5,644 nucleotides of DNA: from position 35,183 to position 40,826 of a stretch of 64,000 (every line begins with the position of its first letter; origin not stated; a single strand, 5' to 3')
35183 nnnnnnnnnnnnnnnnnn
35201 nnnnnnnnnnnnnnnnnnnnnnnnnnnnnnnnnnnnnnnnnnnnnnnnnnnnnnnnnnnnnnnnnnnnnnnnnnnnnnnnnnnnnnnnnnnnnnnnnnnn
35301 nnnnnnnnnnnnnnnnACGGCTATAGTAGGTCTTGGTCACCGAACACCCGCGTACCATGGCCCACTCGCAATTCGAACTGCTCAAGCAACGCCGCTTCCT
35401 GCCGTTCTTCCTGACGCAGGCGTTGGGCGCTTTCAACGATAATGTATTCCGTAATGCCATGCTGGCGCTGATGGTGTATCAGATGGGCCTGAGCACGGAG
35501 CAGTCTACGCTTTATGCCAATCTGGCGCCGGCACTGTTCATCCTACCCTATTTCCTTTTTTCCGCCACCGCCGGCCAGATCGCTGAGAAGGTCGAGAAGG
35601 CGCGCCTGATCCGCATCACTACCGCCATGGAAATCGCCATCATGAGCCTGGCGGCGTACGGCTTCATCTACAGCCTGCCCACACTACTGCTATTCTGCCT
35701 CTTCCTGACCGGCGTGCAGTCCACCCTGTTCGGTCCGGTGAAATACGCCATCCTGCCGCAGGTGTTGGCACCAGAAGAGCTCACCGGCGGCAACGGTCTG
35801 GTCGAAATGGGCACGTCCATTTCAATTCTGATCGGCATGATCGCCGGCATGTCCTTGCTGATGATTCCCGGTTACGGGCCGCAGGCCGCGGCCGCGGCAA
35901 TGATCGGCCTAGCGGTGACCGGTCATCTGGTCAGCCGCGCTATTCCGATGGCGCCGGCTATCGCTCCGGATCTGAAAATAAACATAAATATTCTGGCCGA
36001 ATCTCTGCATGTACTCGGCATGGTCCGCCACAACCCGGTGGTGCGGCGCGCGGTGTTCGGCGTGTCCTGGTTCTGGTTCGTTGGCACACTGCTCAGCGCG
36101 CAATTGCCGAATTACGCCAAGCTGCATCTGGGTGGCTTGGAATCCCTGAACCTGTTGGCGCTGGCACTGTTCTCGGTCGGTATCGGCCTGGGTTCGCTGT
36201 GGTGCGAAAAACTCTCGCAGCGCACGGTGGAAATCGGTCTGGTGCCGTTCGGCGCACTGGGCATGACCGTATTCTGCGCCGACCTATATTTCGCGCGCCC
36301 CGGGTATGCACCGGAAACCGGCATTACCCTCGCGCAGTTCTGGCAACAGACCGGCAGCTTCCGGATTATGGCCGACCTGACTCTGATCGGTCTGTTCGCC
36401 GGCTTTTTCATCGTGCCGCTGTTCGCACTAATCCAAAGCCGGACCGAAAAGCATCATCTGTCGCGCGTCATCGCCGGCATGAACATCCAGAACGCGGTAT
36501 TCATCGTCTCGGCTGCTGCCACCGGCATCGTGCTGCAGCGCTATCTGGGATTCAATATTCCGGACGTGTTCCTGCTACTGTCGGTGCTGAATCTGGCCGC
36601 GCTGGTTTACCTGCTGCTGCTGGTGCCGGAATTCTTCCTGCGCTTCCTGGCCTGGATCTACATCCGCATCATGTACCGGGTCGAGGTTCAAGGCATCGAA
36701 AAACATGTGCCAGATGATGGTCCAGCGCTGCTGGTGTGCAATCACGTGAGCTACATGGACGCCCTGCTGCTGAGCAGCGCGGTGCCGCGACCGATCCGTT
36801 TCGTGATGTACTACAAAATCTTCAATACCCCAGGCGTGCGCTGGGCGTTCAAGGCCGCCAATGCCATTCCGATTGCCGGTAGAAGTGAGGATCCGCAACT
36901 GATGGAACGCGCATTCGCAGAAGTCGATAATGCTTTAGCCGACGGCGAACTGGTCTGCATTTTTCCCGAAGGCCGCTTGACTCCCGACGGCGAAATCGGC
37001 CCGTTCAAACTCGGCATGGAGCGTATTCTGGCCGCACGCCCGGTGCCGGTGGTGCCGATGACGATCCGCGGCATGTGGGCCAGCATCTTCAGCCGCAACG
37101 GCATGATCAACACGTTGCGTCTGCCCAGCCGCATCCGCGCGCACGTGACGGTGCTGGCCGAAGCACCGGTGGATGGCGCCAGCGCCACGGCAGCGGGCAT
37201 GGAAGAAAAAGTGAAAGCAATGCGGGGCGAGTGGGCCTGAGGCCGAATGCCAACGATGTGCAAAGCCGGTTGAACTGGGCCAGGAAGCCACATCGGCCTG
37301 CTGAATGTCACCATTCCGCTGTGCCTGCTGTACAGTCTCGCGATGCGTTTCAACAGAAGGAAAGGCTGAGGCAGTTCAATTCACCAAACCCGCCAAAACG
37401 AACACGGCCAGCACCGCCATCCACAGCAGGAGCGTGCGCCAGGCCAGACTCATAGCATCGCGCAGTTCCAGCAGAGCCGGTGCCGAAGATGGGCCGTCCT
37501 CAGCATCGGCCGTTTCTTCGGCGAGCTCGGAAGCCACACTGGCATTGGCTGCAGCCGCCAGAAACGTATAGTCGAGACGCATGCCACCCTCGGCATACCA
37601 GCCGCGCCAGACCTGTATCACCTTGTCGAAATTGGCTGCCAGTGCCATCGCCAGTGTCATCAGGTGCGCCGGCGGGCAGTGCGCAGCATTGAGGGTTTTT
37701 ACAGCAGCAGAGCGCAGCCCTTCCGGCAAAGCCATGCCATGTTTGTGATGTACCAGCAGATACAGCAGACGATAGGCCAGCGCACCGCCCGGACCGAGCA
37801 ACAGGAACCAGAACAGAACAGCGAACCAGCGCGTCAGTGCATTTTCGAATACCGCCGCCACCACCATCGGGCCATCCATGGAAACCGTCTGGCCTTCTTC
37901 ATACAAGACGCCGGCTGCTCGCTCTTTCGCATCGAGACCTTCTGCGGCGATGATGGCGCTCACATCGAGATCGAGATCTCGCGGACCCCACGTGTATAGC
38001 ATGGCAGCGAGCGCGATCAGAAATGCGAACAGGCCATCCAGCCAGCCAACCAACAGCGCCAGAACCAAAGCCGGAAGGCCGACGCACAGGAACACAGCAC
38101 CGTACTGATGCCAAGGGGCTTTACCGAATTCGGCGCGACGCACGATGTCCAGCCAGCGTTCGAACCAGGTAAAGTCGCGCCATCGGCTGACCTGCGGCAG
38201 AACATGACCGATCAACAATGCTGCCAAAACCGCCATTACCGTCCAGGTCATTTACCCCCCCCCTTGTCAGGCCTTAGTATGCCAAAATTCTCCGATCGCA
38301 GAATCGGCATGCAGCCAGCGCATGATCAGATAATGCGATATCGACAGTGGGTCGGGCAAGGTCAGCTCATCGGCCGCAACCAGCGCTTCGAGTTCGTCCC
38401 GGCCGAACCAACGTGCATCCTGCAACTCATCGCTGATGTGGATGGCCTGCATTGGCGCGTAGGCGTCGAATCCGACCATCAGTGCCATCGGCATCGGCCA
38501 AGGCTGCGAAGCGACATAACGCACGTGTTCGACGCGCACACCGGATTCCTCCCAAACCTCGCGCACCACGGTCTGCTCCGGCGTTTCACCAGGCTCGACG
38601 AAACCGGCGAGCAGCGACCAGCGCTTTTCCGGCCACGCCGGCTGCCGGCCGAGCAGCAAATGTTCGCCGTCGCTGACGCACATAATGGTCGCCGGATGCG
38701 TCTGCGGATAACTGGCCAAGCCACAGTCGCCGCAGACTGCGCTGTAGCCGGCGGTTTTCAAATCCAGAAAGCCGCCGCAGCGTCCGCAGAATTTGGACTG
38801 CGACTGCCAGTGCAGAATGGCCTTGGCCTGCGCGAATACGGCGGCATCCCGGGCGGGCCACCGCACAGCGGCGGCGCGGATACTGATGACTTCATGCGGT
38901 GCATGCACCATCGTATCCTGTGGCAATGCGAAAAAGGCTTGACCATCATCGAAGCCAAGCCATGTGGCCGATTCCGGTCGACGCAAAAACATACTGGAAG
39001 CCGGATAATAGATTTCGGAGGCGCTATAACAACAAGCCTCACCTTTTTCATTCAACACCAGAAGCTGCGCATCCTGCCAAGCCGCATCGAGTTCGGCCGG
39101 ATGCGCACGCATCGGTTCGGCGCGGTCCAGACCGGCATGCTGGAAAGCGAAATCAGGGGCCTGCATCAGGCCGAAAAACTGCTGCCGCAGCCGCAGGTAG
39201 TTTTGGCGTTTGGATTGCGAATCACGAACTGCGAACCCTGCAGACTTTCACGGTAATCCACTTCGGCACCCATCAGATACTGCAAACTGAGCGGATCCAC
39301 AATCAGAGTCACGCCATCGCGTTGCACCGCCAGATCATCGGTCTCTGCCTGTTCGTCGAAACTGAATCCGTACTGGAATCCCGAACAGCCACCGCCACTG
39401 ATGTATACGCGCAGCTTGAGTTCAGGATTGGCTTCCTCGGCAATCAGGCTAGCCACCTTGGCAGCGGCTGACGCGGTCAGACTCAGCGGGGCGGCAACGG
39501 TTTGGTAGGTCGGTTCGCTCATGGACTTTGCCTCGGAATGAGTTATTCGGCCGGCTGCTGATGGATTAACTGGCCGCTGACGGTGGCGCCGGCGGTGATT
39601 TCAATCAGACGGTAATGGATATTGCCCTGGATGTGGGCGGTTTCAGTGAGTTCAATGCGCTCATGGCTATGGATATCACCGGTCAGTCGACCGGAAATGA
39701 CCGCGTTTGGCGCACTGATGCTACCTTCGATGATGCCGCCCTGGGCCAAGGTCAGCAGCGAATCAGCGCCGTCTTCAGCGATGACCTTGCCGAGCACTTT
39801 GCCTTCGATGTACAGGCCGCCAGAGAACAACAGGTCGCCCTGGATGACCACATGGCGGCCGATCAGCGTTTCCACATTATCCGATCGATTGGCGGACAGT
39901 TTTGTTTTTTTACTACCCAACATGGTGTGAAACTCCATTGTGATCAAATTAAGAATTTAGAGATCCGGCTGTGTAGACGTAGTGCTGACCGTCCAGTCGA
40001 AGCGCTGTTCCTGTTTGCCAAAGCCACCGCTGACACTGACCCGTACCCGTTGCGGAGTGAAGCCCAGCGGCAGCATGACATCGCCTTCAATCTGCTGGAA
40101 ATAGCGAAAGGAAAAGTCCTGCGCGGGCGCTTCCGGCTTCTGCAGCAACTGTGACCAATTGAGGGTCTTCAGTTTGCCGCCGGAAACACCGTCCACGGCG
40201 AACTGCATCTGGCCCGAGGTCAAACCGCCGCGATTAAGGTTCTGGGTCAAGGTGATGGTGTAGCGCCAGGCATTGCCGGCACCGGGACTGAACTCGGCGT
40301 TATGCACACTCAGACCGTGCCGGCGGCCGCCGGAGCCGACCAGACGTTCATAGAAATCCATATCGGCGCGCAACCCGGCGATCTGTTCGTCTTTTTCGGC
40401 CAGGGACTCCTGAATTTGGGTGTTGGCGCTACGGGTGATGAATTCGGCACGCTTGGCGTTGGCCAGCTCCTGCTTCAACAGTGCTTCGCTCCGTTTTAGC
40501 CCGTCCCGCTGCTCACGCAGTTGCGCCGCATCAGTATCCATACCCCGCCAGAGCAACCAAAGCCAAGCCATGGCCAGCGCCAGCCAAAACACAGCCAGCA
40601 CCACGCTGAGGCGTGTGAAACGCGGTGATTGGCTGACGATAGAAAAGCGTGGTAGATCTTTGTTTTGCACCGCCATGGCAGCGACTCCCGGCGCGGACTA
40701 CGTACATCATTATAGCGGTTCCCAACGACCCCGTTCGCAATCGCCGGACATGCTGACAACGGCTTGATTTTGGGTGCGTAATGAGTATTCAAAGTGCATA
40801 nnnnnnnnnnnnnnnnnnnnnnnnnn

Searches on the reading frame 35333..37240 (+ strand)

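Call 23: search_protein_families(library=pfam, proteins=[window:35333-37240:+], max_evalue=0.000001)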
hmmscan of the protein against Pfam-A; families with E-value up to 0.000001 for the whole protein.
window:35333-37240:+ (635 aa): 2 families
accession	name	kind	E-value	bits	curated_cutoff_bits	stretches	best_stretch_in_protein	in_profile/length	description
PF01553.26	Acyltransferase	-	3e-27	95.5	23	1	449-578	1-131/132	Acyltransferase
PF07690.21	MFS_1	-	5.5e-19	68.7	33.4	1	26-324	2-291/347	Major Facilitator Superfamily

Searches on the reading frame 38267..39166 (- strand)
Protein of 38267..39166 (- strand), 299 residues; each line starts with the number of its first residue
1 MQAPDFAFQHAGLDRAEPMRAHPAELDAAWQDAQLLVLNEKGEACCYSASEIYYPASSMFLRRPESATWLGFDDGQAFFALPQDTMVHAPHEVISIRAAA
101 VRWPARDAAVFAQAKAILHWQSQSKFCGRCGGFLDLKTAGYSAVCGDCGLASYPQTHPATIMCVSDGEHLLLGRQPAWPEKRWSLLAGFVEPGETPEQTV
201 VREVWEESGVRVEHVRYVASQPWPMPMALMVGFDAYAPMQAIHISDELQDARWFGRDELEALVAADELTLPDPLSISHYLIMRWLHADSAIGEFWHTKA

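Call 23: search_protein_families(library=pfam, proteins=[window:38267-39166:-], max_evalue=0.000001)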
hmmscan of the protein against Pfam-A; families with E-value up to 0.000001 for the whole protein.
window:38267-39166:- (299 aa): 1 family
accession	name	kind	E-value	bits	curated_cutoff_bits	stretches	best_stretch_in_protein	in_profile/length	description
PF00293.34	NUDIX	-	5.2e-20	72.2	21.1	1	157-262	3-123/134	NUDIX domain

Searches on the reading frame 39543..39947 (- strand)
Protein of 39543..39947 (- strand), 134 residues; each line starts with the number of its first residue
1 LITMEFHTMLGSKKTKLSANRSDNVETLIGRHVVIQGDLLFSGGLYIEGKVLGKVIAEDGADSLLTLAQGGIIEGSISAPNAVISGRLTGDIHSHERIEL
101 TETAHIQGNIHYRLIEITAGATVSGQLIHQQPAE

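Call 24: search_protein_families(library=pfam, proteins=[window:39543-39947:-], max_evalue=0.000001)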
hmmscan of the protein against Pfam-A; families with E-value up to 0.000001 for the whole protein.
window:39543-39947:- (134 aa): 1 family
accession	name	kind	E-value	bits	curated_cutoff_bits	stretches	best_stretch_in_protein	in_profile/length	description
PF04519.19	Bactofilin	-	3.4e-23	82.2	27.9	1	27-127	1-97/98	Polymer-forming cytoskeletal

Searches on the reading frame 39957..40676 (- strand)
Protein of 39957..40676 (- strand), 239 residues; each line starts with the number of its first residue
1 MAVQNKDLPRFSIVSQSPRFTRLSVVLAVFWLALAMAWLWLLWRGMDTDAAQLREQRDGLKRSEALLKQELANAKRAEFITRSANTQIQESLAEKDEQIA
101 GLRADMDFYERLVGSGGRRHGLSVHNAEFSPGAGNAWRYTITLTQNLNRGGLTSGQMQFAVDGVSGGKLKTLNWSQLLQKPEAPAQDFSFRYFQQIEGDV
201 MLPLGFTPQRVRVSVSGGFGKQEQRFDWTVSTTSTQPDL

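Call 24: search_protein_families(library=pfam, proteins=[window:39957-40676:-], max_evalue=0.000001)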
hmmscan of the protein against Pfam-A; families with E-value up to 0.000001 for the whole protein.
window:39957-40676:- (239 aa): 1 family
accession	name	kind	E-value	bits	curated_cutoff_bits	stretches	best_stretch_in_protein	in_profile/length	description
PF20567.3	DUF6776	-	2.9e-46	157.6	27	1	67-213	1-149/149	Family of unknown function (DUF6776)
